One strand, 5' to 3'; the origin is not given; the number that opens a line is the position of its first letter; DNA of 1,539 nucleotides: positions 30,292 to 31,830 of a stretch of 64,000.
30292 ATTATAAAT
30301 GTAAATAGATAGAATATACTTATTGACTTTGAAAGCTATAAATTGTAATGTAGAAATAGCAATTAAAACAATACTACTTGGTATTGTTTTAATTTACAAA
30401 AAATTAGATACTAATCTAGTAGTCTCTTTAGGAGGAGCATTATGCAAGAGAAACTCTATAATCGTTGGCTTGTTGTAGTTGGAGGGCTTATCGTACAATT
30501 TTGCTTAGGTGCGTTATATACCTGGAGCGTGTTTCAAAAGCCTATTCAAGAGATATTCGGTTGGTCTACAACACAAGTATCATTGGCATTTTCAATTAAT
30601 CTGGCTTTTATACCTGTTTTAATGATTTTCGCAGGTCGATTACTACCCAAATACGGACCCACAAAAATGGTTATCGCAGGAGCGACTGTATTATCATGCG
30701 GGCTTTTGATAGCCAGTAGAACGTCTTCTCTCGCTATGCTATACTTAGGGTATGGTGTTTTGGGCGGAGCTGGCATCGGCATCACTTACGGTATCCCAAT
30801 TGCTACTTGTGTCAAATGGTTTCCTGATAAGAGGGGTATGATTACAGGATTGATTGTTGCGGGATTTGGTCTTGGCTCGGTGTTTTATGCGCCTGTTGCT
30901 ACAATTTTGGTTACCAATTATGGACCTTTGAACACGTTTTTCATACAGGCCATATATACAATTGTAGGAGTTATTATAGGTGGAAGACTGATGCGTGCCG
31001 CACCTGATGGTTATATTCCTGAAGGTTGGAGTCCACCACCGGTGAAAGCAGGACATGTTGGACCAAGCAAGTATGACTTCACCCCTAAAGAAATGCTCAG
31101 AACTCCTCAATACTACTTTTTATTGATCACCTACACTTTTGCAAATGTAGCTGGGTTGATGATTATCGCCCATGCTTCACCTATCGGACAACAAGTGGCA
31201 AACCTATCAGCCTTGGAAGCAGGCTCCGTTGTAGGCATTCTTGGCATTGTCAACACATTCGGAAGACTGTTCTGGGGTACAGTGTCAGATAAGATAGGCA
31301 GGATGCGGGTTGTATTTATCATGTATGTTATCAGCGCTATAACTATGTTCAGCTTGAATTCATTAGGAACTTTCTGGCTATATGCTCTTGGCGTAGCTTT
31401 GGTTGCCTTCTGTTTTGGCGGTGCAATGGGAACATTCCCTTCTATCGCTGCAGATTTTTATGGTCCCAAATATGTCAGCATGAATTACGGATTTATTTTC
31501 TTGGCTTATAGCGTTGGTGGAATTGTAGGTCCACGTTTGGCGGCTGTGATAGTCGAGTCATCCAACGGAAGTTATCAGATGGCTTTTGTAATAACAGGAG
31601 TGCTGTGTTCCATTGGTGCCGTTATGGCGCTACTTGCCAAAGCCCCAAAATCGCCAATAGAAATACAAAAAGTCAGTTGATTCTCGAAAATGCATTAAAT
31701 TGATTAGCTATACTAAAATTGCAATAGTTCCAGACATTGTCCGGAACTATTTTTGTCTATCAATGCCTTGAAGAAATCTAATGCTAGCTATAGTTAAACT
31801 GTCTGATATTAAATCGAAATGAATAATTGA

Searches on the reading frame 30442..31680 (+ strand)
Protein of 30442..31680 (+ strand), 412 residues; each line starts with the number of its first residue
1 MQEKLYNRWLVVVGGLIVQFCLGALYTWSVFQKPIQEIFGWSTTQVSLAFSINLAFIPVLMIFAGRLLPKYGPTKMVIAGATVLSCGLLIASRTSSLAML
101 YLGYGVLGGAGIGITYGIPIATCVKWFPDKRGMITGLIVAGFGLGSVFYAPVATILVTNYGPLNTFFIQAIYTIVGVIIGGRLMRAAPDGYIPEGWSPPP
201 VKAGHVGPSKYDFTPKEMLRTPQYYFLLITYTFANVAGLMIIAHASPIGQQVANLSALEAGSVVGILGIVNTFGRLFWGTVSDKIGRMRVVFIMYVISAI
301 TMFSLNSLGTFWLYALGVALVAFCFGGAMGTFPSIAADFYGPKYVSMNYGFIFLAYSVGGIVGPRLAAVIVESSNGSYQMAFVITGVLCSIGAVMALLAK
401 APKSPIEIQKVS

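Call 27: search_protein_families(library=pfam, max_evalue=0.0001, proteins=[window:30442-31680:+])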
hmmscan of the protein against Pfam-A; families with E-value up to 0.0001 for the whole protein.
window:30442-31680:+ (412 aa): 4 families
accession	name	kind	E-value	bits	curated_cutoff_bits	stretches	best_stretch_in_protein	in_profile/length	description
PF07690.21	MFS_1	-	3.9e-55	187.6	33.4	2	18-364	4-347/347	Major Facilitator Superfamily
PF12832.13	MFS_1_like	-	6.2e-08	32.5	25.2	1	254-378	30-156/373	MFS_1 like family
PF00083.30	Sugar_tr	-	3.1e-05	23.5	22.3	1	256-405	44-195/452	Sugar (and other) transporter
PF06813.19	Nodulin-like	-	4.9e-05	23.4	24.7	1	8-175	1-173/250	Nodulin-like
